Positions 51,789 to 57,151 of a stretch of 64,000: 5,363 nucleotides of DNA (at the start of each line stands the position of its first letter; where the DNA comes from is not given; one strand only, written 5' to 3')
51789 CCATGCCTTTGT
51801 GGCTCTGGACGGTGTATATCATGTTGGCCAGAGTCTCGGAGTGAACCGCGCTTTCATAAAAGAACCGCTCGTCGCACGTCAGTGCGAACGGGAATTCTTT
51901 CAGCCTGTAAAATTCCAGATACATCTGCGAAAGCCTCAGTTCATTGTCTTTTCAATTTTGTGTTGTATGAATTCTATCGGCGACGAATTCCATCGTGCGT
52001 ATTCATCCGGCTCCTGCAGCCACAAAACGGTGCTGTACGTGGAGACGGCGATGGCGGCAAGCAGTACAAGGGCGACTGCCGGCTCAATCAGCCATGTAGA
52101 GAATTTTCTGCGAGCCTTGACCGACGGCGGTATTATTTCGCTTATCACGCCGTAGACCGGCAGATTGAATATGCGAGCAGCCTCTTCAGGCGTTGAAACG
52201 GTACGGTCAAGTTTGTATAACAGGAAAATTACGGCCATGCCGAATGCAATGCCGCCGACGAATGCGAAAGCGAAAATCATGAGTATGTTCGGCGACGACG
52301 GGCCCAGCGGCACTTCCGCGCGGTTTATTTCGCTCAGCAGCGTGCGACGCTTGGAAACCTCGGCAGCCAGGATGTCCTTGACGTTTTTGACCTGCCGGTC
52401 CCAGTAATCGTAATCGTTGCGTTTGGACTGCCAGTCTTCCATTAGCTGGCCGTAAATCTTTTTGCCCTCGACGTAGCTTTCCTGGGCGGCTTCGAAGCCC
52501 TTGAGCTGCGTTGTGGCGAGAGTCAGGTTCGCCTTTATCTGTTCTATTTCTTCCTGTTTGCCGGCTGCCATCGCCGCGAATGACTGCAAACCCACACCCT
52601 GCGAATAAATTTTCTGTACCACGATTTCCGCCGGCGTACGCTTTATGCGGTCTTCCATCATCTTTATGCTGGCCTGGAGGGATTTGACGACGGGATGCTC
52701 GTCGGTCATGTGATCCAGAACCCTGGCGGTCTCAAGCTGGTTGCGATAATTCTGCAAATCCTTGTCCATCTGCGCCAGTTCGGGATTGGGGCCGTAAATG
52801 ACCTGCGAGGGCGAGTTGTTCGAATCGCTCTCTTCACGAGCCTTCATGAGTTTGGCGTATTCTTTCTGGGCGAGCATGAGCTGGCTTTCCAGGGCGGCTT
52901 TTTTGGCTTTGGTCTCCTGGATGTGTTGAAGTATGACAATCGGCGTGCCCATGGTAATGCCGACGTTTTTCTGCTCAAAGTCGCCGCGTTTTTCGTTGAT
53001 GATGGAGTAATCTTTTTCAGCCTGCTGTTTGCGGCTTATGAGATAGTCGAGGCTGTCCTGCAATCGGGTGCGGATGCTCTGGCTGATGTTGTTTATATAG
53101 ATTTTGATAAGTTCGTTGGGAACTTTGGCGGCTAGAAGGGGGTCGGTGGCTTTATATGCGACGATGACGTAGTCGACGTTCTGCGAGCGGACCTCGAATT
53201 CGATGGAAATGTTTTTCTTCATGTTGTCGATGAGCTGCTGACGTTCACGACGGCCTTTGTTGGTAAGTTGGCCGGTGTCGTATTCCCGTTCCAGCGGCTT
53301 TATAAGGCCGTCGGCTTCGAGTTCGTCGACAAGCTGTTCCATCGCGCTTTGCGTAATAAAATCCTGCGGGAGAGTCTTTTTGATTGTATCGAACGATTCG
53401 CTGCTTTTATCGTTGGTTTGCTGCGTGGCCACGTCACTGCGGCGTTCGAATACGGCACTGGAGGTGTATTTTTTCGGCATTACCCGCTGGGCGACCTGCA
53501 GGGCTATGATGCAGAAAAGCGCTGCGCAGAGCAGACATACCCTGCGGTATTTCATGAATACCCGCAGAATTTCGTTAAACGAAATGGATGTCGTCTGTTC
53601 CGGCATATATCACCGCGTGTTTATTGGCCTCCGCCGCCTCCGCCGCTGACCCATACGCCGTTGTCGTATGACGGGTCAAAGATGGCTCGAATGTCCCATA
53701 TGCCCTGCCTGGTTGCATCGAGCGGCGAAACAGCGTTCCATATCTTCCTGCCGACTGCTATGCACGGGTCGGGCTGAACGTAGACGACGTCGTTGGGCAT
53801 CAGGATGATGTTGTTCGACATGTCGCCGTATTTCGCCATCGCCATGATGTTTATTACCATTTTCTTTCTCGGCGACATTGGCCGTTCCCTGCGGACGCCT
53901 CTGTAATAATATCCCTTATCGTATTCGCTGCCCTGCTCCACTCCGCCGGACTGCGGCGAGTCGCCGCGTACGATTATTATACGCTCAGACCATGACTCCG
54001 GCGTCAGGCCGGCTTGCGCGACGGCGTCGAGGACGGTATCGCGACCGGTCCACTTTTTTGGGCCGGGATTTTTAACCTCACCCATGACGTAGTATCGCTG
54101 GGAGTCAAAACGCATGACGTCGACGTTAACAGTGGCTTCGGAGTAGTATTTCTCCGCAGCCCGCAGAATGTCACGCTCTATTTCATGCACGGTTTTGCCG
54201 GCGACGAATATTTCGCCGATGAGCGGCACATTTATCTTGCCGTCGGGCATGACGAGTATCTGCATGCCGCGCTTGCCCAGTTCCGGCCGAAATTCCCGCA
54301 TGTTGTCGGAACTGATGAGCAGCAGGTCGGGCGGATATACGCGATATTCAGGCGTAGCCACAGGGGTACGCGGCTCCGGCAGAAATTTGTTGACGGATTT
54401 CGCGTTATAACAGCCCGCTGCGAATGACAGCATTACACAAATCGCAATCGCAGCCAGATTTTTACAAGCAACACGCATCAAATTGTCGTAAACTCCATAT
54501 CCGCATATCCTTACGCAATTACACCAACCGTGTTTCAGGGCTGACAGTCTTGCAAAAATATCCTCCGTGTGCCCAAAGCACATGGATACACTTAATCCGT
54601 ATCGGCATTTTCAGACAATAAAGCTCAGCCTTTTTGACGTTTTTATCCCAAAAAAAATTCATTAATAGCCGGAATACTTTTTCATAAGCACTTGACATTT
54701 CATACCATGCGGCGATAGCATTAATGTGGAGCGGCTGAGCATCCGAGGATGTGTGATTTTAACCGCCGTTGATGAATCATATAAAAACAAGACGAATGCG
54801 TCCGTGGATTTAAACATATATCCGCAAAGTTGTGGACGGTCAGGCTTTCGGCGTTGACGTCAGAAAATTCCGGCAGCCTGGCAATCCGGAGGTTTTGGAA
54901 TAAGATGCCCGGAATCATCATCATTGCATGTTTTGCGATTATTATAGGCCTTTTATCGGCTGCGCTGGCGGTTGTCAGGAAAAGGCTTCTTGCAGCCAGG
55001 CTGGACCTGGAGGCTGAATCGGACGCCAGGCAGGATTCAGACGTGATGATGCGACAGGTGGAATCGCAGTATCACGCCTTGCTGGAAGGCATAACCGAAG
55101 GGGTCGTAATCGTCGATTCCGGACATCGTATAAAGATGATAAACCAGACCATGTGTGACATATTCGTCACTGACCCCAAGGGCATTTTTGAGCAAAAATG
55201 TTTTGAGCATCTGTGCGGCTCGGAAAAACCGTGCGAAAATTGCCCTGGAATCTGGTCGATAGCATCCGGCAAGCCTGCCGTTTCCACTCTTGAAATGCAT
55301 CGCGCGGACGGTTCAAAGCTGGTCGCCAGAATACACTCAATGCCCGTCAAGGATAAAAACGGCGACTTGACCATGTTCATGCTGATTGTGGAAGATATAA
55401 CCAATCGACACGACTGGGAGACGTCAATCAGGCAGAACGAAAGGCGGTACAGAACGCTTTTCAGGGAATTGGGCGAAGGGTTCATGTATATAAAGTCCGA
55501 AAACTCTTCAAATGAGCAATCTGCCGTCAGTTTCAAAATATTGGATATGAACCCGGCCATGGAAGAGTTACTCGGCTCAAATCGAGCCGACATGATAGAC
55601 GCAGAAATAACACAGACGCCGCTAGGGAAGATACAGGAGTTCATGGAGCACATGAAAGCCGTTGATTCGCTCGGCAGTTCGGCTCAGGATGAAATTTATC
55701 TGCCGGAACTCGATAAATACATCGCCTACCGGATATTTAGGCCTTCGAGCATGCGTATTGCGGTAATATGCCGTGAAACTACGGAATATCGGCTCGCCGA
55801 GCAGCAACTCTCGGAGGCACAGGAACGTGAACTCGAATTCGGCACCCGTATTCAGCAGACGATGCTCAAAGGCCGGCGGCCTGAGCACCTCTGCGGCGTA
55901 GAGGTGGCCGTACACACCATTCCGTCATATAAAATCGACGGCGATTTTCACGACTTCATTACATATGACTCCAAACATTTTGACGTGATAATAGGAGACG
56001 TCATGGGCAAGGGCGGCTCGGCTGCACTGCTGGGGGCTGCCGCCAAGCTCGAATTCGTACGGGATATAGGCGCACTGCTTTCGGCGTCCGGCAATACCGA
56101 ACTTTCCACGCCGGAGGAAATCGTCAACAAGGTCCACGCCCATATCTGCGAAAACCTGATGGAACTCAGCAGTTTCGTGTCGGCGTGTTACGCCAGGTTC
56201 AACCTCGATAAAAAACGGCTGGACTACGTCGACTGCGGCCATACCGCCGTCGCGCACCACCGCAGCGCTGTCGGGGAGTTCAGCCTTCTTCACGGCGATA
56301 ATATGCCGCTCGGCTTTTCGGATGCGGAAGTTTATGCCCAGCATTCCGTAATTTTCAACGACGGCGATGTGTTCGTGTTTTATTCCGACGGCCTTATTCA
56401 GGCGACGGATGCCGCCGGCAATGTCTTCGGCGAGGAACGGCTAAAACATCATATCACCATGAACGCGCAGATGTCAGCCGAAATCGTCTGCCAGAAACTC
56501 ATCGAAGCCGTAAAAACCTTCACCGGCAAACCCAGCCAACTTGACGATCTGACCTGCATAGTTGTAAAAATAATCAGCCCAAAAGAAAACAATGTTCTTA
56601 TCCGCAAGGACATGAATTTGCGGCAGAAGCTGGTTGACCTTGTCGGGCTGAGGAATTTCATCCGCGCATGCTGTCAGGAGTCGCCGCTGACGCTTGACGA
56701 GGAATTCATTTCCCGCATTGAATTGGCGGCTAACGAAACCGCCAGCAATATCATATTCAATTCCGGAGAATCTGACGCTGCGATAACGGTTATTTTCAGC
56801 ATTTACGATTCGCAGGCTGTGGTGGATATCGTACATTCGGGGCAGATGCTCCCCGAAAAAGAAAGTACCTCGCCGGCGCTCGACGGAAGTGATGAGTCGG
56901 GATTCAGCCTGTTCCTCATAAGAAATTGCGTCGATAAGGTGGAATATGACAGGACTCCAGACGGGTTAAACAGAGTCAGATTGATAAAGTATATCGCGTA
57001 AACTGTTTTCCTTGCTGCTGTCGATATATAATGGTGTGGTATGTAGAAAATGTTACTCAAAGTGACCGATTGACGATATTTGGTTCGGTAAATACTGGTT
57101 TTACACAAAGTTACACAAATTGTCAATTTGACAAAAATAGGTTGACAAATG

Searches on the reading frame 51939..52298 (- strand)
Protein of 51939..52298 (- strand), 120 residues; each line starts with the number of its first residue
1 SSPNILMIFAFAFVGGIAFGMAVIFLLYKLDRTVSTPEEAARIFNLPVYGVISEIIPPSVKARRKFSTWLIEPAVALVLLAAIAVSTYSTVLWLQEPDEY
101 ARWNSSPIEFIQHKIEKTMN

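Call 80: search_solved_structures(query=window:51939-52298:-, max_evalue=10, show_alignments=3)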
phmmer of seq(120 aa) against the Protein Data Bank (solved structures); distinct sequences matched with E-value up to 10: 15.
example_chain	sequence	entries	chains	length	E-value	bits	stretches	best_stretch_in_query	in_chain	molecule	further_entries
9v6l_A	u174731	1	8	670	0.11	15.8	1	5-67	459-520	Biofilm formation protein PslE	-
9v75_A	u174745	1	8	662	0.12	15.7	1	5-67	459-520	Biofilm formation protein PslE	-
7cad_A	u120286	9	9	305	0.2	15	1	55-94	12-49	ABC sugar transporter, permease component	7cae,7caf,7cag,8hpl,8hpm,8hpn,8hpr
8cmo_L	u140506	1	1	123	0.92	12.8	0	34-54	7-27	Photosystem I reaction centre subunit XI PsaL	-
3apm_A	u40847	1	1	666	1.6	12.1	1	21-85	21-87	Protein-arginine deiminase type-4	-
4x8c_A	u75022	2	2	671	1.6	12.1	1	21-85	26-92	Protein-arginine deiminase type-4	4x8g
9huh_A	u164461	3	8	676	1.6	12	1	21-85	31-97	Protein-arginine deiminase type-4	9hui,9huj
8god_A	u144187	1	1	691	1.7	12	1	21-85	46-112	Protein-arginine deiminase type-4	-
3apn_A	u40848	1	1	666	1.7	11.9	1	21-82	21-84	Protein-arginine deiminase type-4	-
2dew_X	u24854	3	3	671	1.7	11.9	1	21-82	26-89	Protein-arginine deiminase type IV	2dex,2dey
1wd9_A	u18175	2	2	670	1.7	11.9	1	21-82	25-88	Protein-arginine deiminase type IV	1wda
2dw5_A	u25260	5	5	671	1.7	11.9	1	21-82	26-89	Protein-arginine deiminase type-4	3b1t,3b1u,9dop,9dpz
1wd8_A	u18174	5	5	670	1.7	11.9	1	21-82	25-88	Protein-arginine deiminase type IV | Protein-arginine deiminase type-4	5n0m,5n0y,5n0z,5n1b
4dkt_A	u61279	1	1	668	1.7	11.9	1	21-82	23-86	Protein-arginine deiminase type-4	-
9nf7_A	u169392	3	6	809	2.6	11.4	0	16-91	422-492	Sulfate transporter | Probable Sulfate permease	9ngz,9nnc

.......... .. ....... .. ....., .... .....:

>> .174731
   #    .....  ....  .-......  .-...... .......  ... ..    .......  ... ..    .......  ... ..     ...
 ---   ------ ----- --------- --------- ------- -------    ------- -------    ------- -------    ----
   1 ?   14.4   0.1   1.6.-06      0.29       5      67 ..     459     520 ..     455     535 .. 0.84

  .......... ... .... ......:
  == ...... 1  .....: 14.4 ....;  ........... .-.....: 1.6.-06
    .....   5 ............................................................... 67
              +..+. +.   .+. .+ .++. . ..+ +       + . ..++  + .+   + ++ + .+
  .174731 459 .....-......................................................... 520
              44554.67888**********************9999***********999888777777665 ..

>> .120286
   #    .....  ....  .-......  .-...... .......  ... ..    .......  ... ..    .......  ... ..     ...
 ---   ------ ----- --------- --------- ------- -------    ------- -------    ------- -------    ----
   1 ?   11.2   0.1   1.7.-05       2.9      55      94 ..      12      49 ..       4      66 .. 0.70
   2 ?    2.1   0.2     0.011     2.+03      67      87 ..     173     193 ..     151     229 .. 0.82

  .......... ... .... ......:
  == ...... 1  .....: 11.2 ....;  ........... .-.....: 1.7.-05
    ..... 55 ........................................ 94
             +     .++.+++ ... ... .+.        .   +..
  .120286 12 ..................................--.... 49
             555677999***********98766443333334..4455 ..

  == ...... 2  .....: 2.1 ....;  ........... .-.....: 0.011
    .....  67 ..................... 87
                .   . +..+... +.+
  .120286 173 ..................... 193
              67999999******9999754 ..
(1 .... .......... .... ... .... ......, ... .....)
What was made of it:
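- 52119..52214 (-): PCP juxtamembrane cytoplasmic tail after TM2 (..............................), the candidate kinase-activating segment. Only a marginal PDB match, to PslE at E 0.11 (call 80).
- On BY-kinase (CapB/CpsD/Wzc P-loop tyrosine autokinase; TIGR01007): The PDB sequence search gave only a marginal PslE match (call 80).
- The PDB sequence search was only marginal (call 80).
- Tried and rejected: PDB sequence search with the PCP tail did not retrieve CapA; the best hit was PslE at E 0.11 (call 80).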

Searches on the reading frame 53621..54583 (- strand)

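Call 5: search_protein_families(library=pfam, proteins=[window:53621-54583:-], max_evalue=0.01)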
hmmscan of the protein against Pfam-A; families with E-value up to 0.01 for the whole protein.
window:53621-54583:- (320 aa): 3 families
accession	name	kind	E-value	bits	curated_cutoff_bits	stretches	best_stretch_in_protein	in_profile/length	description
PF02563.21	Poly_export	-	1e-14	54.9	28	1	76-156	3-76/77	Polysaccharide biosynthesis/export protein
PF22461.2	SLBB_2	-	2.4e-09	37.6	27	1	162-269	1-79/79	SLBB domain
PF10531.15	SLBB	-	0.00027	21.2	27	1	164-213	2-48/55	SLBB domain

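Call 6: search_protein_families(library=ncbifam, proteins=[window:53621-54583:-], max_evalue=0.01)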
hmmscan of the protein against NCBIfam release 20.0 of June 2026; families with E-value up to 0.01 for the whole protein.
window:53621-54583:- (320 aa): 4 families
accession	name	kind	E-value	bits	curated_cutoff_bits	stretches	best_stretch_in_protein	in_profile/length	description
NF011658.0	PRK15078.1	subfamily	2.1e-19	69.5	333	1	110-200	119-212/380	polysaccharide export protein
TIGR03027.2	pepcterm_export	equivalog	3.1e-17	62.8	180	1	107-207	23-128/169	XrtA/PEP-CTERM system exopolysaccharide export protein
TIGR03028.1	EpsE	equivalog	2.5e-13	49.9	262.65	1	109-206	24-123/239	polysaccharide export protein EpsE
NF041843.1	EpsY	equivalog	2.1e-10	40.2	320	1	41-212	13-179/211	exopolysaccharide export protein EpsY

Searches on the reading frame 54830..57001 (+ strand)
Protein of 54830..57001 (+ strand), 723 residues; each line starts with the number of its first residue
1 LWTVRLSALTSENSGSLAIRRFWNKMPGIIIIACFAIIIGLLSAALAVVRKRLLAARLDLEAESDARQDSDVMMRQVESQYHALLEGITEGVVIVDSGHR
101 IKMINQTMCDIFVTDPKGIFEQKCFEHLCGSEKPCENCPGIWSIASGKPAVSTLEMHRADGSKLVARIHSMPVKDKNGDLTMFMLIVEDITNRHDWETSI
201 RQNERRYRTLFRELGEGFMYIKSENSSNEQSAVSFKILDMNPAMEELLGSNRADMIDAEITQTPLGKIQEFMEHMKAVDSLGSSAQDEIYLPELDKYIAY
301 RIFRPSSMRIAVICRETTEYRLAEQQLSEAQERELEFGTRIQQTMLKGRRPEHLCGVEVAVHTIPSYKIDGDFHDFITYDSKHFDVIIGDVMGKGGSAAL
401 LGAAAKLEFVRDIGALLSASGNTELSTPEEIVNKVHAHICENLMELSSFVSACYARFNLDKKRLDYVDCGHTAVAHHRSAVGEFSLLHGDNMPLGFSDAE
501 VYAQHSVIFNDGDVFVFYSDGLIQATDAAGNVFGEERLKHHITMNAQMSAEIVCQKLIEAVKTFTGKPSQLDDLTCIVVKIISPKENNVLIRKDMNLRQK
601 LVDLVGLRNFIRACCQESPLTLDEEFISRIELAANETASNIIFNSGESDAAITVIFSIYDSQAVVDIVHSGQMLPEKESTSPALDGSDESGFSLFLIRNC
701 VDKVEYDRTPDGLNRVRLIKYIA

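Call 5: search_protein_families(library=pfam, proteins=[window:54830-57001:+], max_evalue=0.01)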
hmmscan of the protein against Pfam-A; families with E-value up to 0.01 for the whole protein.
window:54830-57001:+ (723 aa): 6 families
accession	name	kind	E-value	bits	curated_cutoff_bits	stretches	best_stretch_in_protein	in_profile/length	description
PF07228.17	SpoIIE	-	1.2e-34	120.4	25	1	382-581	3-191/192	Stage II sporulation protein E (SpoIIE)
PF13426.13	PAS_9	-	1.3e-13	51.5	27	1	90-191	2-102/103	PAS domain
PF13581.12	HATPase_c_2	-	5.9e-11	42.9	27.4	1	603-720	7-127/127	Histidine kinase-like ATPase domain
PF13188.13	PAS_8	-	2.8e-10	40.1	21.8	2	80-112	2-34/65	PAS domain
PF08448.16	PAS_4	-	4.3e-09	37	23.1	1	86-194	2-109/110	PAS fold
PF00989.32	PAS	-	8.7e-07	29.4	22.6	1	80-190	2-113/113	PAS fold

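Call 6: search_protein_families(library=ncbifam, proteins=[window:54830-57001:+], max_evalue=0.01)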
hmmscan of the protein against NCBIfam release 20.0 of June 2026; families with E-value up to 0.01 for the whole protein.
window:54830-57001:+ (723 aa): 16 families
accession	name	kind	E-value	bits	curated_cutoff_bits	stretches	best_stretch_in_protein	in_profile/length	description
TIGR00229.1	sensory_box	domain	2.8e-15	56.5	22.9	1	76-197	2-123/126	PAS domain S-box protein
NF045505.1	RR_RssB_Pseudo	equivalog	2e-10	40.3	700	1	333-528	154-344/394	two-component system response regulator RssB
NF038263.1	prot_phos_SiaA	equivalog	5.7e-10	38.4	700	1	316-580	393-656/658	biofilm regulation protein phosphatase SiaA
NF047874.1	MASE3_PAS_HK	subfamily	1.6e-09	37.2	560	1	31-196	217-381/655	MASE3 domain-containing sensor histidine kinase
TIGR02040.1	PpsR-CrtJ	equivalog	3.2e-09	36.3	275.4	1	195-304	124-226/442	transcriptional regulator PpsR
TIGR02865.1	spore_II_E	equivalog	4.2e-09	35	490.8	1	368-581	565-763/764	stage II sporulation protein E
NF046044.1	PnpS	equivalog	1.2e-07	31.1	400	1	67-197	43-167/390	two-component system histidine kinase PnpS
NF052574.1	HisKinEspCMyxo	equivalog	3.8e-06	25.4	1200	1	58-205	267-413/785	serine histidine kinase EspC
NF047497.1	HK_LIC_12097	equivalog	4.6e-05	22.3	500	1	79-174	11-116/367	LIC_12097 family sensor histidine kinase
NF008468.0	PRK11360.1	equivalog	0.0002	19.9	646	1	76-205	265-392/616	two-component system sensor histidine kinase AtoS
NF008298.1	PRK11086.1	subfamily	0.00028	19.4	520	1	29-113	172-245/529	DcuS/MalK family sensor histidine kinase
NF041045.1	RsbA_anti_sig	subfamily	0.0017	17.7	210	1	599-713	186-296/303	anti-sigma factor RsbA family regulatory protein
NF053781.1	cdiGMPphdstlr2612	equivalog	0.0017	16.1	1600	0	160-262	670-762/1268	Tlr1612 family c-di-GMP phosphodiesterase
NF052573.1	HisKinEspAMyxo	equivalog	0.002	16.2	1400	1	81-202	255-377/755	serine histidine kinase EspA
NF052368.1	antisigmaE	subfamily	0.008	16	50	0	323-342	7-26/48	anti-sigma factor family protein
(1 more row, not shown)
